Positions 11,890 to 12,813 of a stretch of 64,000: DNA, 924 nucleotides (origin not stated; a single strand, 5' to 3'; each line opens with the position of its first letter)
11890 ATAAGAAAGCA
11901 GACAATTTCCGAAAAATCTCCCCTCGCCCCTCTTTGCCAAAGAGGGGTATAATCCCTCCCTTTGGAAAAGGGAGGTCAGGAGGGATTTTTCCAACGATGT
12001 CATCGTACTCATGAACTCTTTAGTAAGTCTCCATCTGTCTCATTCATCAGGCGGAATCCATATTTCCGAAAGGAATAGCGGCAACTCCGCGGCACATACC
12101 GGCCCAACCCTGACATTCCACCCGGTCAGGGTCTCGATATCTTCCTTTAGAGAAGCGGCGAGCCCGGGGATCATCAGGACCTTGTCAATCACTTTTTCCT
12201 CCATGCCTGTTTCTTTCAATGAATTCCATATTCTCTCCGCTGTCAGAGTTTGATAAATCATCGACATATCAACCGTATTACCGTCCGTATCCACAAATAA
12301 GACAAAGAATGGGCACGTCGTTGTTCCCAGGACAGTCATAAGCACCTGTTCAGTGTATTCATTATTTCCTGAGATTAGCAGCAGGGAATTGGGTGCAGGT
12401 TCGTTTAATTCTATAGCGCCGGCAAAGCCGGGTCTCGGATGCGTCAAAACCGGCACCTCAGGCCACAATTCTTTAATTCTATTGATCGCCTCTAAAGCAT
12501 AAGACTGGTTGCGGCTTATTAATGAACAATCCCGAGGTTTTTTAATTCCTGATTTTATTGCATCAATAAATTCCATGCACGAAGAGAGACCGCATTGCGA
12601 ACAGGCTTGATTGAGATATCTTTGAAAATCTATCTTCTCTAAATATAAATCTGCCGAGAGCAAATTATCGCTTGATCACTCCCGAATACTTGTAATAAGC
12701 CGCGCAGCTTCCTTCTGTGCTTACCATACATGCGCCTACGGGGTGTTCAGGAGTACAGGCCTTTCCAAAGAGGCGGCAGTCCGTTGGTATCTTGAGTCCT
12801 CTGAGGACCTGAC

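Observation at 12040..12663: Mini corrinoid-Fe-S-protein-like gene translationally coupled to hypD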

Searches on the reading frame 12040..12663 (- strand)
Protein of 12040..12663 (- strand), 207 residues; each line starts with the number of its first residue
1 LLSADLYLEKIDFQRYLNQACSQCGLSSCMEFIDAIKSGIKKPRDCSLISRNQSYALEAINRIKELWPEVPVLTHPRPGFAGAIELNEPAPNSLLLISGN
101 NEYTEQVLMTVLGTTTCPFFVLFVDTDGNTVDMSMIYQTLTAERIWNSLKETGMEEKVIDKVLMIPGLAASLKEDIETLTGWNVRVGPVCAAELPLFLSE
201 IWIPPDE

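Call 3: search_protein_families(library=pfam, proteins=[window:12040-12663:-], max_evalue=1)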
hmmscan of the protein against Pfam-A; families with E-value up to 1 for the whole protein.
window:12040-12663:- (207 aa): 3 families
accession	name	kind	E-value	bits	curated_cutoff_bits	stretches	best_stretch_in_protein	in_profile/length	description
PF03599.22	CdhD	-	1.4e-18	67.3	24.8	1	113-194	302-383/387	CO dehydrogenase/acetyl-CoA synthase delta subunit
PF04060.18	FeS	-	5.5e-06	26.5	23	1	21-46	6-31/33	Putative Fe-S cluster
PF08963.15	DUF1878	-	0.13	13.2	23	1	101-156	11-64/110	Protein of unknown function (DUF1878)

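Call 4: search_protein_families(library=ncbifam, proteins=[window:12040-12663:-], max_evalue=1)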
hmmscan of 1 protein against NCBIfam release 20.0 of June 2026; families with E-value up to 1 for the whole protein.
window:12040-12663:- (207 aa): 3 families
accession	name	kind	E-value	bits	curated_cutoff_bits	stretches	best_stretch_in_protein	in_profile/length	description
NF003195.0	PRK04165.1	equivalog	2.5e-27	95.9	306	2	83-202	328-447/450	acetyl-CoA decarbonylase/synthase complex subunit gamma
NF043039.1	HgcAB_like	equivalog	3.4e-15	56.5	285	1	76-200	13-137/350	HgcAB-like fusion protein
NF040863.1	HgcA_corrinoid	equivalog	3.6e-09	36.2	275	1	82-199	33-150/325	mercury methylation corrinoid protein HgcA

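Call 5: search_solved_structures(query=window:12040-12663:-, max_evalue=10, show_alignments=3)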
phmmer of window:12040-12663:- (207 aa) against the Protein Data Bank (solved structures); distinct sequences matched with E-value up to 10: 5.
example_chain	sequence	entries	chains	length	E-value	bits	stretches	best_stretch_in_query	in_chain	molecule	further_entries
2h9a_A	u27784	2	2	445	8.2e-13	51.7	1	83-202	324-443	Carbon monoxide dehydrogenase corrinoid/iron-sulfur protein, gamma subunit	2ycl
4c1n_A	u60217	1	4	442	1.2e-12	51.1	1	83-202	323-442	CARBON MONOXIDE DEHYDROGENASE CORRINOID/IRON-SULFUR PROTEIN, GAMMA SUBUNIT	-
4djd_C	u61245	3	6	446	2.1e-12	50.4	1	68-195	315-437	Corrinoid/iron-sulfur protein large subunit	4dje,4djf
9fzy_F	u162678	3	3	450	3.9e-07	33.1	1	82-201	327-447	Corrinoid iron-sulfur protein large subunit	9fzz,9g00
9r2b_B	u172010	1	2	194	4.5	10.1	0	130-175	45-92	de novo-designed alpha-helical barrel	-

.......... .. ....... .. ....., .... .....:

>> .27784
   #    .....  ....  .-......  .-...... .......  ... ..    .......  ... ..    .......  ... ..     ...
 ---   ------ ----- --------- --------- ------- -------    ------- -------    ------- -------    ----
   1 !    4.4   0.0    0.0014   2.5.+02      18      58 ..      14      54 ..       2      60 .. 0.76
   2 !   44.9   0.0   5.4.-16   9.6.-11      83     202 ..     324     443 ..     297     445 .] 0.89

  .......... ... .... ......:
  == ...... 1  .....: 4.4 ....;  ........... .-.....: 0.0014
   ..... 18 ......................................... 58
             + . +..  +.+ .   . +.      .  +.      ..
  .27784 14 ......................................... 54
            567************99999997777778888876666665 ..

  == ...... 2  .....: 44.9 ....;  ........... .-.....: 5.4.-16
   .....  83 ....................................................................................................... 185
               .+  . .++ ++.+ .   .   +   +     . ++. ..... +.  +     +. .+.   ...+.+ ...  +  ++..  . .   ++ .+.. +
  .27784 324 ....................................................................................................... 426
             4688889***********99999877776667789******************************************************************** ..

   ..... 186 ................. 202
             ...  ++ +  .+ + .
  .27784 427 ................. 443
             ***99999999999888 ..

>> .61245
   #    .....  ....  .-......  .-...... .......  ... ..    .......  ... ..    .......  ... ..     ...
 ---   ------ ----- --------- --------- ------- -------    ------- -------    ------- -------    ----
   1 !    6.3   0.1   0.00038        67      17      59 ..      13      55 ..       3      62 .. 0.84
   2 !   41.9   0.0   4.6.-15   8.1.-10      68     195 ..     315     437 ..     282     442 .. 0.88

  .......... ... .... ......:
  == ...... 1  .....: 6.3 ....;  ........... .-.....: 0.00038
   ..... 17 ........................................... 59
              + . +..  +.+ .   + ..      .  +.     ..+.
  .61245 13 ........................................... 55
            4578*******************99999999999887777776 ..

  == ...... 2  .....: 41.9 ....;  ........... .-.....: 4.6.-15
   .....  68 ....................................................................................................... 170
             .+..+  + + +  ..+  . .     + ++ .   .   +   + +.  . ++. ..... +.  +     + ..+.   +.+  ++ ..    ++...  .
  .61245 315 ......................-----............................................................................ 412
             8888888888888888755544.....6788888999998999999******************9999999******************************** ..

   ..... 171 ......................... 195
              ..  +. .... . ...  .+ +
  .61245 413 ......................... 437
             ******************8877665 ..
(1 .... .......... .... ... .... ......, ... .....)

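Call 6: find_homologous_proteins(query=window:12040-12663:-, max_evalue=0.001)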
Query window:12040-12663:- (207 aa): 455 proteins with E <= 0.001 among 659 candidates; the best 120 are listed.
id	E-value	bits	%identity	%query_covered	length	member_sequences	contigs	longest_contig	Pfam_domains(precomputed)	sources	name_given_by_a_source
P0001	3.8e-135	466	100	100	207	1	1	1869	PF04060.19,PF03599.23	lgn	-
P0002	3.2e-129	447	95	100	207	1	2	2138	PF03599.23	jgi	jgi:CO dehydrogenase/acetyl-CoA synthase gamma subunit (corrinoid Fe-S protein)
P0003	6.6e-119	413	87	100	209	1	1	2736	PF04060.19,PF03599.23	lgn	-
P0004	8.5e-114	396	100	86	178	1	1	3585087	PF03599.23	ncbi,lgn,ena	-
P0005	6.1e-108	377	79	99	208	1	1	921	PF03599.23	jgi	jgi:CO dehydrogenase/acetyl-CoA synthase gamma subunit (corrinoid Fe-S protein)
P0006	1.4e-106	373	78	99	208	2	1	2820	PF04060.19,PF03599.23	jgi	jgi:CO dehydrogenase/acetyl-CoA synthase gamma subunit (corrinoid Fe-S protein)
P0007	4.4e-106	371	79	99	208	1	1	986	PF03599.23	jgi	jgi:CO dehydrogenase/acetyl-CoA synthase gamma subunit (corrinoid Fe-S protein)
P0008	1.5e-104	366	78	99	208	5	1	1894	PF04060.19,PF03599.23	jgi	jgi:CO dehydrogenase/acetyl-CoA synthase gamma subunit (corrinoid Fe-S protein)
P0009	1.9e-99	349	73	100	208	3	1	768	PF04060.19,PF03599.23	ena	-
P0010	2.2e-99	349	74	100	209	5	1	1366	PF04060.19,PF03599.23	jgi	jgi:CO dehydrogenase/acetyl-CoA synthase gamma subunit (corrinoid Fe-S protein)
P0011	4.5e-99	348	74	100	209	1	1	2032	PF04060.19,PF03599.23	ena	-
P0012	2.0e-97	343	75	100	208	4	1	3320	PF04060.19,PF03599.23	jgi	jgi:CO dehydrogenase/acetyl-CoA synthase gamma subunit (corrinoid Fe-S protein)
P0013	3.0e-97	342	71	100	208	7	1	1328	PF04060.19,PF03599.23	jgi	jgi:CO dehydrogenase/acetyl-CoA synthase gamma subunit (corrinoid Fe-S protein)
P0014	4.2e-97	342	74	100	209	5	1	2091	PF04060.19,PF03599.23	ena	-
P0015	4.6e-97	342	70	100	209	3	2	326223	PF03599.23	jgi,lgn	-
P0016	5.0e-97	341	72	100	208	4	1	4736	PF04060.19,PF03599.23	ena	-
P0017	7.1e-97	341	71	100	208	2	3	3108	PF04060.19,PF03599.23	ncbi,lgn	-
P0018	8.1e-97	341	72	100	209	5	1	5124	PF04060.19,PF03599.23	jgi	jgi:CO dehydrogenase/acetyl-CoA synthase gamma subunit (corrinoid Fe-S protein)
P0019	1.4e-96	340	71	100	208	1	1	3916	PF04060.19,PF03599.23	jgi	jgi:CO dehydrogenase/acetyl-CoA synthase gamma subunit (corrinoid Fe-S protein)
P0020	1.5e-96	340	74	99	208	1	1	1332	PF04060.19,PF03599.23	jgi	jgi:CO dehydrogenase/acetyl-CoA synthase gamma subunit (corrinoid Fe-S protein)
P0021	2.3e-96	339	71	100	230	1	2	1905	PF04060.19,PF03599.23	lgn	-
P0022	3.9e-96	339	73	99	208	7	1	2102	PF04060.19,PF03599.23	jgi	jgi:CO dehydrogenase/acetyl-CoA synthase gamma subunit (corrinoid Fe-S protein)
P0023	4.0e-96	339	70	100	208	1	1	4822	PF04060.19,PF03599.23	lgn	-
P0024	8.8e-96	337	71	99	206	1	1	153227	PF04060.19,PF03599.23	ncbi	-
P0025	1.7e-95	337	72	100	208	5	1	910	PF04060.19,PF03599.23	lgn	-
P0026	1.7e-95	337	72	100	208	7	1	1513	PF04060.19,PF03599.23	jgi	jgi:CO dehydrogenase/acetyl-CoA synthase gamma subunit (corrinoid Fe-S protein)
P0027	1.7e-95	336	71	100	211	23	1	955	PF04060.19,PF03599.23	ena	-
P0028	2.3e-95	336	71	100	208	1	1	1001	PF03599.23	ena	-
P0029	2.3e-95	336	71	99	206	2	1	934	PF04060.19,PF03599.23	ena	-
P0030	2.6e-95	336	71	99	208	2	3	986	PF04060.19,PF03599.23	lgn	-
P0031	2.7e-95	336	72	98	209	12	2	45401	PF04060.19,PF03599.23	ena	-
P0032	3.1e-95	336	71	99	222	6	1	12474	PF04060.19,PF03599.23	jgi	-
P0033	4.7e-95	335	71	100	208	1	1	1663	PF04060.19,PF03599.23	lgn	-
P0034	5.0e-95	335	60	98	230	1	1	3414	PF04060.19,PF03599.23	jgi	-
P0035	6.8e-95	335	71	100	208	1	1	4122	PF04060.19,PF03599.23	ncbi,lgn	-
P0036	7.7e-95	334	70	99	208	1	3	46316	PF04060.19,PF03599.23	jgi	jgi:CO dehydrogenase/acetyl-CoA synthase gamma subunit (corrinoid Fe-S protein)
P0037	9.0e-95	334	70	100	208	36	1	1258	PF04060.19,PF03599.23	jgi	-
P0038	9.6e-95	334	71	99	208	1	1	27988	PF04060.19,PF03599.23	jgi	jgi:CO dehydrogenase/acetyl-CoA synthase gamma subunit (corrinoid Fe-S protein)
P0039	1.1e-94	334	71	100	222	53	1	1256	PF04060.19,PF03599.23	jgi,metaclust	metaclust:\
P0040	1.3e-94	334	70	100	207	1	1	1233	PF04060.19,PF03599.23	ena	-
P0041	1.3e-94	334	70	100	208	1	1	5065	PF04060.19,PF03599.23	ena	-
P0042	1.5e-94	333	71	98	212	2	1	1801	PF04060.19,PF03599.23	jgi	jgi:CO dehydrogenase/acetyl-CoA synthase gamma subunit (corrinoid Fe-S protein)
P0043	1.6e-94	333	68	100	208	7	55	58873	PF04060.19,PF03599.23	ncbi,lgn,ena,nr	ncbi:MAG: hypothetical protein COY75_10850 [Nitrospirae bacterium CG_4_10_14_0_8_um_filter_41_23]|nr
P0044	1.8e-94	333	71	99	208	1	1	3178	PF04060.19,PF03599.23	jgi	jgi:CO dehydrogenase/acetyl-CoA synthase gamma subunit (corrinoid Fe-S protein)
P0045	2.5e-94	333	70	99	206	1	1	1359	PF04060.19,PF03599.23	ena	-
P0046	3.8e-94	332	69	100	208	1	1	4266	PF04060.19,PF03599.23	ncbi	-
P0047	5.4e-94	332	69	98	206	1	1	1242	PF04060.19,PF03599.23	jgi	-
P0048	5.7e-94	331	71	100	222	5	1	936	PF04060.19,PF03599.23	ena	-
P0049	6.1e-94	331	69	99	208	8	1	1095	PF04060.19,PF03599.23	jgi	-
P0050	9.9e-94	331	71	98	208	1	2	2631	PF04060.19,PF03599.23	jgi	jgi:CO dehydrogenase/acetyl-CoA synthase gamma subunit (corrinoid Fe-S protein)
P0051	1.8e-93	330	68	98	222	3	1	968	PF04060.19,PF03599.23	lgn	-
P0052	1.9e-93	330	70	99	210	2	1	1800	PF03599.23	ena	-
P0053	2.3e-93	330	70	99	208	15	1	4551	PF04060.19,PF03599.23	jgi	-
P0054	2.4e-93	329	70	98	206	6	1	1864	PF04060.19,PF03599.23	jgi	-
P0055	2.6e-93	329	71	100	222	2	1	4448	PF04060.19,PF03599.23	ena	-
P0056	3.2e-93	329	68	100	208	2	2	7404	PF04060.19,PF03599.23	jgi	-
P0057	5.1e-93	328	70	100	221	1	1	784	PF04060.19,PF03599.23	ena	-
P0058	5.2e-93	328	69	99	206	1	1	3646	PF04060.19,PF03599.23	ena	-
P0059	7.0e-93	328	67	99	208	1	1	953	PF04060.19,PF03599.23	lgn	-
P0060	7.0e-93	328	69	100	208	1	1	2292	PF04060.19,PF03599.23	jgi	jgi:CO dehydrogenase/acetyl-CoA synthase gamma subunit (corrinoid Fe-S protein)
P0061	7.3e-93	328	69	99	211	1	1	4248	PF04060.19,PF03599.23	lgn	-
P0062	9.4e-93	328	69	99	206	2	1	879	PF04060.19,PF03599.23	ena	-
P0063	1.2e-92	327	70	100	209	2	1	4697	PF04060.19,PF03599.23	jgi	jgi:CO dehydrogenase/acetyl-CoA synthase gamma subunit (corrinoid Fe-S protein)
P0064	1.6e-92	327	69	100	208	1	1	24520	PF04060.19,PF03599.23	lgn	-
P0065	2.5e-92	326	68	100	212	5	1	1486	PF04060.19,PF03599.23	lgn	-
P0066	2.9e-92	326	70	99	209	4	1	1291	PF04060.19,PF03599.23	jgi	jgi:CO dehydrogenase/acetyl-CoA synthase gamma subunit (corrinoid Fe-S protein)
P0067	4.4e-92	325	71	100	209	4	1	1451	PF04060.19,PF03599.23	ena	-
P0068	4.6e-92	325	71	100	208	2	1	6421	PF04060.19,PF03599.23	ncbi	-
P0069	6.2e-92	325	69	98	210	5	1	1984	PF04060.19,PF03599.23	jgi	jgi:acetyl-CoA decarbonylase/synthase, CODH/ACS complex subunit gamma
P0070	6.3e-92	325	70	98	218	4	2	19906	PF04060.19,PF03599.23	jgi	-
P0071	6.5e-92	325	71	99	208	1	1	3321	PF04060.19,PF03599.23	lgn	-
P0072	8.4e-92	324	71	99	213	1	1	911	PF04060.19,PF03599.23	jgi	jgi:CO dehydrogenase/acetyl-CoA synthase gamma subunit (corrinoid Fe-S protein)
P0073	1.0e-91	324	69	100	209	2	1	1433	PF04060.19,PF03599.23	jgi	-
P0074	1.1e-91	324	70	99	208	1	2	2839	PF04060.19,PF03599.23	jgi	jgi:CO dehydrogenase/acetyl-CoA synthase gamma subunit (corrinoid Fe-S protein)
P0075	1.6e-91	323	67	99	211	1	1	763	PF04060.19,PF03599.23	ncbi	-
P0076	1.9e-91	323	69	99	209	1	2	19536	PF04060.19,PF03599.23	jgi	jgi:CO dehydrogenase/acetyl-CoA synthase gamma subunit (corrinoid Fe-S protein)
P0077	2.7e-91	323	70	98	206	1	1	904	PF04060.19,PF03599.23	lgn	-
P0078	3.1e-91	323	72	99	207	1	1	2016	PF04060.19,PF03599.23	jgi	jgi:acetyl-CoA decarbonylase/synthase complex subunit gamma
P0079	3.5e-91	322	71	99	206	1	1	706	PF04060.19,PF03599.23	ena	-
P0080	4.0e-91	322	69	98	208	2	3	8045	PF04060.19,PF03599.23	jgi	jgi:CO dehydrogenase/acetyl-CoA synthase gamma subunit (corrinoid Fe-S protein)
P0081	4.6e-91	322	68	99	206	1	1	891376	PF04060.19,PF03599.23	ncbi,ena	-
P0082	4.7e-91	322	68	99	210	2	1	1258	PF04060.19,PF03599.23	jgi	jgi:CO dehydrogenase/acetyl-CoA synthase gamma subunit (corrinoid Fe-S protein)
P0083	5.8e-91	322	69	98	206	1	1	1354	PF03599.23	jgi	jgi:CO dehydrogenase/acetyl-CoA synthase gamma subunit (corrinoid Fe-S protein)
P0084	6.2e-91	322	67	99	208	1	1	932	PF04060.19,PF03599.23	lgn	-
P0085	6.9e-91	321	69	99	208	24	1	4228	PF04060.19,PF03599.23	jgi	-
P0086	9.2e-91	321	69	98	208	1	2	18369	PF04060.19,PF03599.23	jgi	jgi:CO dehydrogenase/acetyl-CoA synthase gamma subunit (corrinoid Fe-S protein)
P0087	9.8e-91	321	68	98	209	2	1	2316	PF04060.19,PF03599.23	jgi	jgi:CO dehydrogenase/acetyl-CoA synthase gamma subunit (corrinoid Fe-S protein)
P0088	1.3e-90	321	69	98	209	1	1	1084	PF04060.19,PF03599.23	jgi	jgi:CO dehydrogenase/acetyl-CoA synthase gamma subunit (corrinoid Fe-S protein)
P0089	1.4e-90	320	69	99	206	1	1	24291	PF04060.19,PF03599.23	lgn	-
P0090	2.0e-90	320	69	100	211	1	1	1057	PF04060.19,PF03599.23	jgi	jgi:CO dehydrogenase/acetyl-CoA synthase gamma subunit (corrinoid Fe-S protein)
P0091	2.2e-90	320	68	98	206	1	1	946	PF04060.19,PF03599.23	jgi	jgi:CO dehydrogenase/acetyl-CoA synthase gamma subunit (corrinoid Fe-S protein)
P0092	2.6e-90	320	68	100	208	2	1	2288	PF04060.19,PF03599.23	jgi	jgi:CO dehydrogenase/acetyl-CoA synthase gamma subunit (corrinoid Fe-S protein)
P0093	2.9e-90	319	69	99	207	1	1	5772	PF04060.19,PF03599.23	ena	-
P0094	3.7e-90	319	68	100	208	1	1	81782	PF03599.23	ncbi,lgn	ncbi:MAG: hypothetical protein AB1610_04520 [Nitrospirota bacterium]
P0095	3.8e-90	319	65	100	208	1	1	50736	PF04060.19,PF03599.23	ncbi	ncbi:MAG: (Fe-S)-binding protein [Nitrospirota bacterium]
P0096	4.3e-90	319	70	100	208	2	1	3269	PF04060.19,PF03599.23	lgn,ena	-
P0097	4.9e-90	319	69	98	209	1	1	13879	PF04060.19,PF03599.23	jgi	jgi:CO dehydrogenase/acetyl-CoA synthase gamma subunit (corrinoid Fe-S protein)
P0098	5.7e-90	318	67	98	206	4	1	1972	PF04060.19,PF03599.23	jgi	-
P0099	6.9e-90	318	68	100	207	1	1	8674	PF04060.19,PF03599.23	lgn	-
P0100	9.7e-90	318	67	100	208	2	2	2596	PF04060.19,PF03599.23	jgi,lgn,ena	-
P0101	1.1e-89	317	66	99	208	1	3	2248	PF04060.19,PF03599.23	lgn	-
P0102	1.2e-89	317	67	99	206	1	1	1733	PF04060.19,PF03599.23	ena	-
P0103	1.2e-89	317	65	100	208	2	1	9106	PF04060.19,PF03599.23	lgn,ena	-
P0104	1.4e-89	317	74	89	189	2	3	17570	PF04060.19,PF03599.23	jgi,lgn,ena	-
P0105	1.5e-89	317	69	99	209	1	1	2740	PF04060.19,PF03599.23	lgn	-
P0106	1.6e-89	317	67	100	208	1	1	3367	PF04060.19,PF03599.23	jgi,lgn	jgi:CO dehydrogenase/acetyl-CoA synthase gamma subunit (corrinoid Fe-S protein)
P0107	2.1e-89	317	67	100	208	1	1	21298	PF04060.19,PF03599.23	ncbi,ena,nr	ncbi:MAG: hypothetical protein A2Y97_07520 [Nitrospirae bacterium RBG_13_39_12]|nr:MAG: hypothetical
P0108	2.6e-89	316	66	99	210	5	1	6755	PF04060.19,PF03599.23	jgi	jgi:CO dehydrogenase/acetyl-CoA synthase gamma subunit (corrinoid Fe-S protein)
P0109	2.9e-89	316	68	100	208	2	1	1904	PF04060.19,PF03599.23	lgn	-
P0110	3.2e-89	316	66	100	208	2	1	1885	PF04060.19,PF03599.23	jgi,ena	-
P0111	3.8e-89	316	65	100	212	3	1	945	PF04060.19,PF03599.23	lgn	-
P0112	4.0e-89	316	69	99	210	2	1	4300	PF04060.19,PF03599.23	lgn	-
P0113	5.1e-89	315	67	99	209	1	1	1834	PF04060.19,PF03599.23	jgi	jgi:CO dehydrogenase/acetyl-CoA synthase gamma subunit (corrinoid Fe-S protein)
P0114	5.7e-89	315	67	100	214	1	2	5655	PF04060.19,PF03599.23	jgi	jgi:CO dehydrogenase/acetyl-CoA synthase gamma subunit (corrinoid Fe-S protein)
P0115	7.3e-89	315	67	99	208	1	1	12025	PF04060.19,PF03599.23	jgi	jgi:CO dehydrogenase/acetyl-CoA synthase gamma subunit (corrinoid Fe-S protein)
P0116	7.3e-89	315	68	100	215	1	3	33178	PF04060.19,PF03599.23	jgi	jgi:CO dehydrogenase/acetyl-CoA synthase gamma subunit (corrinoid Fe-S protein)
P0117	1.3e-88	314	65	100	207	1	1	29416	PF04060.19,PF03599.23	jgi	jgi:CO dehydrogenase/acetyl-CoA synthase gamma subunit (corrinoid Fe-S protein)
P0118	1.3e-88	314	68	100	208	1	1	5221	PF04060.19,PF03599.23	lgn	-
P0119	1.5e-88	314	67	99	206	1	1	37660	PF04060.19,PF03599.23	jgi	jgi:CO dehydrogenase/acetyl-CoA synthase gamma subunit (corrinoid Fe-S protein)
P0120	1.5e-88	314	65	99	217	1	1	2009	PF04060.19,PF03599.23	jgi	jgi:CO dehydrogenase/acetyl-CoA synthase gamma subunit (corrinoid Fe-S protein)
